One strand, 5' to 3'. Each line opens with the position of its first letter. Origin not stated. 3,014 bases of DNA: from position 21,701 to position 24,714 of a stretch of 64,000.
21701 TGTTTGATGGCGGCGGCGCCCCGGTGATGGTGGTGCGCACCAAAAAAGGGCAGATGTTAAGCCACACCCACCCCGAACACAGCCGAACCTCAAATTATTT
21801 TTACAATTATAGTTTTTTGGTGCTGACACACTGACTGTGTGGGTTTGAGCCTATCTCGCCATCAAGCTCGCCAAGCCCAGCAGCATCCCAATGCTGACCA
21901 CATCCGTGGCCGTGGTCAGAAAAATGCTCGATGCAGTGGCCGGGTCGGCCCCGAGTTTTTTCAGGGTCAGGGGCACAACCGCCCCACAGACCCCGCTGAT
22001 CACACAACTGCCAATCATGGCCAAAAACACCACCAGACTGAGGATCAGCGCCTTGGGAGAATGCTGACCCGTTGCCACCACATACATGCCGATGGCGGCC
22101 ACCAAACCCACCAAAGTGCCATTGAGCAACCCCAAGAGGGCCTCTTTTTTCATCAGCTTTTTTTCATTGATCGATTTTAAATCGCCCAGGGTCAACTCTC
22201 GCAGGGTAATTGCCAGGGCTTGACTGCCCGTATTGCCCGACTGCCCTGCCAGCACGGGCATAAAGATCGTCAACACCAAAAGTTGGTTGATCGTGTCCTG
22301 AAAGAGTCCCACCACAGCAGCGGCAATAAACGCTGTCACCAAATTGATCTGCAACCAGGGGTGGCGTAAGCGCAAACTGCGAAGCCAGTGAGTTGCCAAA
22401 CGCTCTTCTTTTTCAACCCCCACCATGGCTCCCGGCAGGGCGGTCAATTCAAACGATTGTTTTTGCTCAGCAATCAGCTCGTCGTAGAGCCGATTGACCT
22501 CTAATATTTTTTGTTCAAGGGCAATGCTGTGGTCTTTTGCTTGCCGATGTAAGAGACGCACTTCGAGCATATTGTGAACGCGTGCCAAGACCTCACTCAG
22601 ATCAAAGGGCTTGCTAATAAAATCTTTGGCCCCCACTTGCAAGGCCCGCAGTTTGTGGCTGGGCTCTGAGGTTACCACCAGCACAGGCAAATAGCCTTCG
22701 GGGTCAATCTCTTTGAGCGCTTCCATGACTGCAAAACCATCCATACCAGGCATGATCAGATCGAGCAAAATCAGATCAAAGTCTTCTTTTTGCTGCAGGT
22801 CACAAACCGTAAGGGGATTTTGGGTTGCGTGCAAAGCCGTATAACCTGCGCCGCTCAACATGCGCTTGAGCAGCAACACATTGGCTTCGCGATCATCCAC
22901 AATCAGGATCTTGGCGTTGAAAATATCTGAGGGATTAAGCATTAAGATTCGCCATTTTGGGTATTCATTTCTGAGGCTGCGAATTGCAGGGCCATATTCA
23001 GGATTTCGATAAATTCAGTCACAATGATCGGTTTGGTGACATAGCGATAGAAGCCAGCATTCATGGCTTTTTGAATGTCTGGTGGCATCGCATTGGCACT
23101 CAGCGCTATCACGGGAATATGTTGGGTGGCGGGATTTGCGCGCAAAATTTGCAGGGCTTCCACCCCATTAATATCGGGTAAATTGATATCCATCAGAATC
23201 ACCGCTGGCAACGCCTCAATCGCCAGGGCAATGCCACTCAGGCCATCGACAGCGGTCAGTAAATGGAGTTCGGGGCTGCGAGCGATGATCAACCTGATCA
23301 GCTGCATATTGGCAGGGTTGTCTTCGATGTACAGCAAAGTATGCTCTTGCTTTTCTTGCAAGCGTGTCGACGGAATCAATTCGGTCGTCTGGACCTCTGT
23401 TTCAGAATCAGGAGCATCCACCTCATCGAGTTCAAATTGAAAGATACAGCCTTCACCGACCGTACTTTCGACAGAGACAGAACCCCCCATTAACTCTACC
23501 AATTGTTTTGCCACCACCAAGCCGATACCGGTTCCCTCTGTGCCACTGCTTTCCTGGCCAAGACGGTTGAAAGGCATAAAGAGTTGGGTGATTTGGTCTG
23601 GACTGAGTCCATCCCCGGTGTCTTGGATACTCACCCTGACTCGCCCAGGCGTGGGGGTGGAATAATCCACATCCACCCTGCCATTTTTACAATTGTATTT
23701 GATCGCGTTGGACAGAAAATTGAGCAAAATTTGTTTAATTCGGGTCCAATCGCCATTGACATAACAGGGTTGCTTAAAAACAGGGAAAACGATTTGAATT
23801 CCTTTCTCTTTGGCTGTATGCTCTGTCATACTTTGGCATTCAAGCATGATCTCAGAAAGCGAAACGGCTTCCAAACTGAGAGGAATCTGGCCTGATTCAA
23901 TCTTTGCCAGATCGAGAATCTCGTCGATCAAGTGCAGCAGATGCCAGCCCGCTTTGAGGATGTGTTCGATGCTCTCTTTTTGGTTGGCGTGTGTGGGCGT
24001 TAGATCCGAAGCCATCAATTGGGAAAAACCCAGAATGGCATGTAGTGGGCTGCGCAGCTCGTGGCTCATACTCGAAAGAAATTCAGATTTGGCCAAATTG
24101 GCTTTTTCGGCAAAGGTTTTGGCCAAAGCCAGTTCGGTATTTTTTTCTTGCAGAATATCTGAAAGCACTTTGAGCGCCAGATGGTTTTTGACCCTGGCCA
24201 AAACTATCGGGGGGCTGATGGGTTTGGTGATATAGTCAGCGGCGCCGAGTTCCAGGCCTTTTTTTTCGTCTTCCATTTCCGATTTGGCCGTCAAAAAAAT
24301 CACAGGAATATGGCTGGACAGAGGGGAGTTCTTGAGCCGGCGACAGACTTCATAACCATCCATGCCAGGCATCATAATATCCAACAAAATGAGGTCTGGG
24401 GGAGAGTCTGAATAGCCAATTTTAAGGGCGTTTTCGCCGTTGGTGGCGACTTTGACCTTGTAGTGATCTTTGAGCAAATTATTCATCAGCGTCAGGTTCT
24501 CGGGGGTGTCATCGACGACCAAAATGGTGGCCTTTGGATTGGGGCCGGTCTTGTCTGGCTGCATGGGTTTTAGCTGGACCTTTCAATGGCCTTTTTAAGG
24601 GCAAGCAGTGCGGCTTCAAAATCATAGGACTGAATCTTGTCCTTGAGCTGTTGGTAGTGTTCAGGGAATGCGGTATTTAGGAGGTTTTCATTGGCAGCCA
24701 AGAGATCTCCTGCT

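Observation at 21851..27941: Three-gene phosphorelay operon that ends in a receiver-MgtE Mg2+-channel fusion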

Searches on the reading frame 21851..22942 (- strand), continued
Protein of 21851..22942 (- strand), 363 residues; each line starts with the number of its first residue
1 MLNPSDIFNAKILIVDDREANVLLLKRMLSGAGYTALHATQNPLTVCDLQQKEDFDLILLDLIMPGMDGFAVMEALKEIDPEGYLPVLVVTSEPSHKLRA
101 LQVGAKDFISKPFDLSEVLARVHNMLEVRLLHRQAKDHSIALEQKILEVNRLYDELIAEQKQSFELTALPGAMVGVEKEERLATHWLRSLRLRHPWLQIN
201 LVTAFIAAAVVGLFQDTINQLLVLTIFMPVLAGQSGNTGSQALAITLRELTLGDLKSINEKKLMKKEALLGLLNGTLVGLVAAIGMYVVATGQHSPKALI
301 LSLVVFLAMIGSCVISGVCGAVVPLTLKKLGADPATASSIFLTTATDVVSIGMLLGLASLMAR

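Call 80: fold_search(model_id=the predicted structure, library=pdb)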
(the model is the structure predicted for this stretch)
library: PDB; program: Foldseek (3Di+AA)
matches with E <= 10: 1357; with E <= 0.001: 515
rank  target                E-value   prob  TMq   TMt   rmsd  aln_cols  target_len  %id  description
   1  2zy9_A                5.5e-08  1.00  0.45  0.39  22.1       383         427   17  Improved crystal structure of magnesium transporter MgtE (released 2009-12-01)
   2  5x9h_B                1.6e-07  1.00  0.45  0.39  21.1       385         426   17  Crystal structure of the Mg2+ channel MgtE in complex with ATP (released 2017-08-16)
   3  2zy9_B                1.8e-07  1.00  0.46  0.40  21.7       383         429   17  Improved crystal structure of magnesium transporter MgtE (released 2009-12-01)
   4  3t6k_A                2.1e-07  1.00  0.31  0.90   1.6       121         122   29  Crystal structure of a putative response regulator (Caur_3799) from Chloroflexus aurantiacus J-10-fl at 1.86 A resolut (released 2011-09-07)
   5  9g85_B                2.2e-07  1.00  0.35  0.29   1.7       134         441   34  Structure of Response regulator PleD in complex with c-diGMP and ppGpp (released 2025-08-06)
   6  4qyw                  2.5e-07  1.00  0.30  0.86   2.1       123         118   28  Structure of phosphono-CheY from T.maritima (released 2015-08-19)
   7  2v0n_A                3.7e-07  1.00  0.34  0.27   1.8       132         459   34  ACTIVATED RESPONSE REGULATOR PLED IN COMPLEX WITH C-DIGMP AND GTP- ALPHA-S (released 2007-08-21)
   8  9g86_B                3.8e-07  1.00  0.32  0.26  28.4       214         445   27  Structure of Response regulator PleD in complex with c-diGMP and pppGpp (released 2025-08-06)
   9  9g85_C                4.0e-07  1.00  0.35  0.29   1.7       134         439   34  Structure of Response regulator PleD in complex with c-diGMP and ppGpp (released 2025-08-06)
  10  9g85_D                4.0e-07  1.00  0.35  0.28   1.7       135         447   32  Structure of Response regulator PleD in complex with c-diGMP and ppGpp (released 2025-08-06)
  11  9g86_A                4.6e-07  1.00  0.35  0.28   1.7       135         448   33  Structure of Response regulator PleD in complex with c-diGMP and pppGpp (released 2025-08-06)
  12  1w25_A                5.1e-07  1.00  0.34  0.27   1.7       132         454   34  Response regulator PleD in complex with c-diGMP (released 2004-11-18)
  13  5m7o_A                6.1e-07  1.00  0.33  0.27   1.8       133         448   27  Crystal structure of NtrX from Brucella abortus processed with the CrystalDirect automated mounting and cryo-cooling t (released 2017-01-25)
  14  3bre_B                6.1e-07  1.00  0.38  0.42   2.6       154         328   27  Crystal Structure of P.aeruginosa PA3702 (released 2008-04-01)
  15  9g85_A                7.4e-07  1.00  0.35  0.28   1.7       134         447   34  Structure of Response regulator PleD in complex with c-diGMP and ppGpp (released 2025-08-06)
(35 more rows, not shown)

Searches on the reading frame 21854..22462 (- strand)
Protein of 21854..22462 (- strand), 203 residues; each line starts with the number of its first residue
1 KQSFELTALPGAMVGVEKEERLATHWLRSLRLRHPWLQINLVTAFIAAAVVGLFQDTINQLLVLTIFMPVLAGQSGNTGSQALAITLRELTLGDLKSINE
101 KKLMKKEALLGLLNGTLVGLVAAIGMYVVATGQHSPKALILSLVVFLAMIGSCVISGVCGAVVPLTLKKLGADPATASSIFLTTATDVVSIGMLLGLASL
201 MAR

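Call 28: search_solved_structures(query=window:21854-22462:-, max_evalue=0.001, show_alignments=5)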
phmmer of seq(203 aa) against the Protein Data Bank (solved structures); distinct sequences matched with E-value up to 0.001: 4.
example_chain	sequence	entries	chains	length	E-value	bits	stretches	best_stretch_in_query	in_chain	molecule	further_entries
4u9n_A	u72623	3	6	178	7.8e-15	58.7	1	33-201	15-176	Magnesium transporter MgtE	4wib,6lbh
4u9l_A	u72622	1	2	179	7.8e-15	58.7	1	33-201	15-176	Magnesium transporter MgtE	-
8h5e_A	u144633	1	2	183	8e-15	58.7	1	33-201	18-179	Magnesium transporter MgtE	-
2yvx_A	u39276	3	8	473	5.4e-14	56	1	33-201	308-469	Mg2+ transporter MgtE | Magnesium transporter MgtE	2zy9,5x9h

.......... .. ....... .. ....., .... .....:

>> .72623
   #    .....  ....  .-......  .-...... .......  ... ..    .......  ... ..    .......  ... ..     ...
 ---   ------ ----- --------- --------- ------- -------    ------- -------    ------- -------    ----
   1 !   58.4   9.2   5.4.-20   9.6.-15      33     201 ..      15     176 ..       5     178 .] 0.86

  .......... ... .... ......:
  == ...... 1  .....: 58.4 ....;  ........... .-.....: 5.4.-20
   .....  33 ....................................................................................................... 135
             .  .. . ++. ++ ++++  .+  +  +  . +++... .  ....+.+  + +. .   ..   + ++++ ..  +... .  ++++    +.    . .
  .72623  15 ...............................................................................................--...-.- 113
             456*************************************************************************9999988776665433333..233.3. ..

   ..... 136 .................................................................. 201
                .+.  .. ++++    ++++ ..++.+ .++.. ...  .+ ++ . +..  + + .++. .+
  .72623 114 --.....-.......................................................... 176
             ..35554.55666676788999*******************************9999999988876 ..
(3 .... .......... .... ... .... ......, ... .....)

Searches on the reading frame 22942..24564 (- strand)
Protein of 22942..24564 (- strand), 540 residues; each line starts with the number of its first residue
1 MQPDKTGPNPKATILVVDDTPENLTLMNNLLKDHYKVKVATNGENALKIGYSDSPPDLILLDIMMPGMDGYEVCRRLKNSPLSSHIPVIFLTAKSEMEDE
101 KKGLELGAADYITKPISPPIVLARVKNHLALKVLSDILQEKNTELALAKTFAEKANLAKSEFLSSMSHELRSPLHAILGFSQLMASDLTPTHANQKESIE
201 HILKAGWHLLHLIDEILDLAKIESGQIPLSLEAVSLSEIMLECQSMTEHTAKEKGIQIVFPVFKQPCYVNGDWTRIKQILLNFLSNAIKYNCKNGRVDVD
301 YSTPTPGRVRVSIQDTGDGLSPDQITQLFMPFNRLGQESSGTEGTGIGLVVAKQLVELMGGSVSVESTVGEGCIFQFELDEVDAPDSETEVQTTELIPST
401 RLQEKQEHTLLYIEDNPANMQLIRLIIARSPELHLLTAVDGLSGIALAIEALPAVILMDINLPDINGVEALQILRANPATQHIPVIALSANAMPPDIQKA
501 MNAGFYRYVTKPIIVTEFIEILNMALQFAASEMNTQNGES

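Call 6: search_protein_families(library=pfam, proteins=[window:22942-24564:-], max_evalue=0.01)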
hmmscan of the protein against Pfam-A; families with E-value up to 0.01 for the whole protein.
window:22942-24564:- (540 aa): 5 families
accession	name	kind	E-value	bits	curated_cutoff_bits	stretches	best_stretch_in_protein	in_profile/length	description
PF00072.30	Response_reg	-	3.1e-51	172.7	30.2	2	14-125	1-110/111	Response regulator receiver domain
PF02518.31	HATPase_c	-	1.9e-27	96.4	26.4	1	271-381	1-109/111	Histidine kinase-, DNA gyrase B-, and HSP90-like ATPase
PF00512.31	HisKA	-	1.2e-18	67.4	26.9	1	158-225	1-66/66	His Kinase A (phospho-acceptor) domain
PF23198.2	PDE8A_N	-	0.00012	22.5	29.6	1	32-109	32-109/147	PDE8A-like, N-terminal domain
PF13589.12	HATPase_c_3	-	0.0044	17.5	25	1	277-353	4-81/137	Histidine kinase-, DNA gyrase B-, and HSP90-like ATPase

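Call 7: search_protein_families(library=ncbifam, proteins=[window:22942-24564:-], max_evalue=0.01)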
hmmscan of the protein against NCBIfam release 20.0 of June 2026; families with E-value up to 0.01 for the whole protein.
window:22942-24564:- (540 aa): 162 families (the best 25 are shown)
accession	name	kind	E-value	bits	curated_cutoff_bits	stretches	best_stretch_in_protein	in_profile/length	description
NF008318.0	PRK11107.1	equivalog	2.4e-94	317.2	890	3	141-380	275-517/920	two-component sensor histidine kinase BarA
TIGR02956.1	TMAO_torS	equivalog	1.4e-89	301.5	676.5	2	134-533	439-827/967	TMAO reductase system sensor histidine kinase/response regulator TorS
NF038297.2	hybrid_HK_HrmK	equivalog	2.5e-88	297.3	725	2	137-517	213-599/607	hybrid histidine kinase/response regulator HrmK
NF011874.0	PRK15347.1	equivalog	5e-83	279.6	852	3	135-380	374-613/921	two component system sensor kinase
NF008302.0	PRK11091.1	equivalog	2.1e-74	251.1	838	2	149-536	273-653/779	aerobic respiration two-component sensor histidine kinase ArcB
NF041947.1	LuxQ_Vibrio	equivalog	3.3e-74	250.2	1200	2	145-520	458-833/843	quorum-sensing autoinducer 2 sensor kinase/phosphatase LuxQ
NF008099.0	PRK10841.1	equivalog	1.2e-66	225.2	920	3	129-377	438-686/949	two-component system sensor histidine kinase RcsC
NF045901.1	HisKinLetSLeg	equivalog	2.5e-64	217.7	1650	3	136-379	270-516/906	two-component system sensor histidine kinase LetS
NF047465.1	hybrid_HK_LvrA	exception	4.1e-59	200.4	1200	2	156-518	199-576/819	hybrid histidine kinase/response regulator LvrA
NF007135.0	PRK09581.1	equivalog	3.7e-57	194.2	474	2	12-149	3-140/457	PleD family two-component system response regulator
NF041880.1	EPS_EpsF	equivalog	5.2e-52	177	900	3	154-374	269-486/492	response regulator EpsF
NF041832.1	near_NosP_CTERM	subfamily_domain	8.5e-52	176.4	400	2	153-513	1-357/370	NahK/ErcS family hybrid sensor histidine kinase/response regulator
NF008543.0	PRK11466.1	equivalog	3e-51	174.3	982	1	122-532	405-804/914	TMAO reductase system sensor histidine kinase/response regulator TorS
NF007420.1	PRK09959.1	equivalog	6.8e-51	172.9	1995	2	145-516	698-1064/1197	acid-sensing system histidine kinase EvgS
NF046044.1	PnpS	equivalog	3.1e-49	168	400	1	154-379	165-389/390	two-component system histidine kinase PnpS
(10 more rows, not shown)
